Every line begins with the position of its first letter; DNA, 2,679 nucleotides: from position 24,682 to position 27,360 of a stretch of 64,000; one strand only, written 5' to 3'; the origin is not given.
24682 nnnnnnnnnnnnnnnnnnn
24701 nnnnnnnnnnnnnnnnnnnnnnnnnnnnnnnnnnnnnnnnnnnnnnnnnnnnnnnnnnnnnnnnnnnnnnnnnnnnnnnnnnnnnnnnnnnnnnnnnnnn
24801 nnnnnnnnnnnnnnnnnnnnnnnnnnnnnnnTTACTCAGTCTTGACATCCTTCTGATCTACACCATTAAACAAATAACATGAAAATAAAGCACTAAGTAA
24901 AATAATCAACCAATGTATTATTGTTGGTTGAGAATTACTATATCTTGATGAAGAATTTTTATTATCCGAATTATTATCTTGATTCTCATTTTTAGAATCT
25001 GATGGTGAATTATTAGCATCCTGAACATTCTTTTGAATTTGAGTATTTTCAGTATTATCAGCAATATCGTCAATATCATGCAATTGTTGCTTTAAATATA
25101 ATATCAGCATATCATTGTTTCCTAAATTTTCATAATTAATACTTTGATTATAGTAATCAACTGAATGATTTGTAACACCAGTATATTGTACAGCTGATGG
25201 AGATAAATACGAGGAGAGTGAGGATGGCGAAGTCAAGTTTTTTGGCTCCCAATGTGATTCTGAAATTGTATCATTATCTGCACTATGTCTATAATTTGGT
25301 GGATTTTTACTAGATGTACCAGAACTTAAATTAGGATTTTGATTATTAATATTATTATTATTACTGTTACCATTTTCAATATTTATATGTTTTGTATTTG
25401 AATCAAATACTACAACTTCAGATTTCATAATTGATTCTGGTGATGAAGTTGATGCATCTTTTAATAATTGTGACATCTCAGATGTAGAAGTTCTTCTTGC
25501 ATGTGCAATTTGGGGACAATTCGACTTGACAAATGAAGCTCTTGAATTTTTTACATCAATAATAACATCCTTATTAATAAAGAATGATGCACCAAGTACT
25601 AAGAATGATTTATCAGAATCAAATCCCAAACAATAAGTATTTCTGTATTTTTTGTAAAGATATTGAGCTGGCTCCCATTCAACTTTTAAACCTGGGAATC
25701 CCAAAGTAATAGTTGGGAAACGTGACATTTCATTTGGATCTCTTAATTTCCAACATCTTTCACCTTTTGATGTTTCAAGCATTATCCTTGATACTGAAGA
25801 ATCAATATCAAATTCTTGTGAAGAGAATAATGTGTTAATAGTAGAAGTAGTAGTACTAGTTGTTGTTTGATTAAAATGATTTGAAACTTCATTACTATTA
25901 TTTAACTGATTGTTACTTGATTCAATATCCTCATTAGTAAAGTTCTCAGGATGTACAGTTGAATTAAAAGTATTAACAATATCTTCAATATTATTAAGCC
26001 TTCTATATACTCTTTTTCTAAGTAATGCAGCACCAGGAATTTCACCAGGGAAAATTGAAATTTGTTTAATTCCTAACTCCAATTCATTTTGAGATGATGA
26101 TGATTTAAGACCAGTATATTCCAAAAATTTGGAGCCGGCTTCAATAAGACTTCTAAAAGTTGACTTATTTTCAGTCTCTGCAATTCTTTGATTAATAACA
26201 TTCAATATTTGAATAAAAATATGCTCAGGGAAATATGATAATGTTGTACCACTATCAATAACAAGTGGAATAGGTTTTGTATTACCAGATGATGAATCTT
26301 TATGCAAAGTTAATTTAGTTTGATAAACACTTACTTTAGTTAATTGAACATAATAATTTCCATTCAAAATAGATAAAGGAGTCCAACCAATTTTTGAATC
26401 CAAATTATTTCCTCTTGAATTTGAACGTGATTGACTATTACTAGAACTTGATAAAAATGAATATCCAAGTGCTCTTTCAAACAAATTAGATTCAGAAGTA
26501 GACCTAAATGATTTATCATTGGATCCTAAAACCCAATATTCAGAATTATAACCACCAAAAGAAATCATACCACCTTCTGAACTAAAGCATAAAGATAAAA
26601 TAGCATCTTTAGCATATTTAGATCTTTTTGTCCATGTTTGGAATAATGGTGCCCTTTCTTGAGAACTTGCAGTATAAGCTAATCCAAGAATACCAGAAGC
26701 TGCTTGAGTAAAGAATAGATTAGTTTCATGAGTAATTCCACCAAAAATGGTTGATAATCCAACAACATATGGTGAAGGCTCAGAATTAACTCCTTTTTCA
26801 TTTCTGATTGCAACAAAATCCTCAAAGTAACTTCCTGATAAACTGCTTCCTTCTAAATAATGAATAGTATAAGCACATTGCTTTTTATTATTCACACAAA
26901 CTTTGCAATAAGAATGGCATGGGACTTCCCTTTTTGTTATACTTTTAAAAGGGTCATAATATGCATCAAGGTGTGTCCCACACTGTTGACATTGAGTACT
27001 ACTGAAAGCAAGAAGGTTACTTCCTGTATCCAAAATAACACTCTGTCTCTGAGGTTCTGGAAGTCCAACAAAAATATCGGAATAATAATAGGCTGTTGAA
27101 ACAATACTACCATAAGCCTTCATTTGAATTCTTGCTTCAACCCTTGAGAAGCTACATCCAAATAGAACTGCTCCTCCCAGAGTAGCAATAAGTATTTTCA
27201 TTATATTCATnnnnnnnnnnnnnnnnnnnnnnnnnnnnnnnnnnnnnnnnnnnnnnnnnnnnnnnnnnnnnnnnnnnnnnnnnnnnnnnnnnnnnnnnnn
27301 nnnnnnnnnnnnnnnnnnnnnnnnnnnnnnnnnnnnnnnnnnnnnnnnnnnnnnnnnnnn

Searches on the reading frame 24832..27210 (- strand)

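Call 74: search_protein_families(library=pfam, proteins=[window:24832-27210:-], max_evalue=0.00001)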
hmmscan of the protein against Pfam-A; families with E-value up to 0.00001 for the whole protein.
window:24832-27210:- (792 aa): 3 families
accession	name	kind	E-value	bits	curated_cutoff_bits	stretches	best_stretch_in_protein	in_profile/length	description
PF00026.29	Asp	-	5.4e-20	72.5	19.9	1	42-225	2-163/315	Eukaryotic aspartyl protease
PF14543.11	TAXi_N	-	3.4e-15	57.1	30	1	42-220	1-176/176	Xylanase inhibitor N-terminal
PF14541.11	TAXi_C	-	3.2e-12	47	23.9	1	473-561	65-160/161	Xylanase inhibitor C-terminal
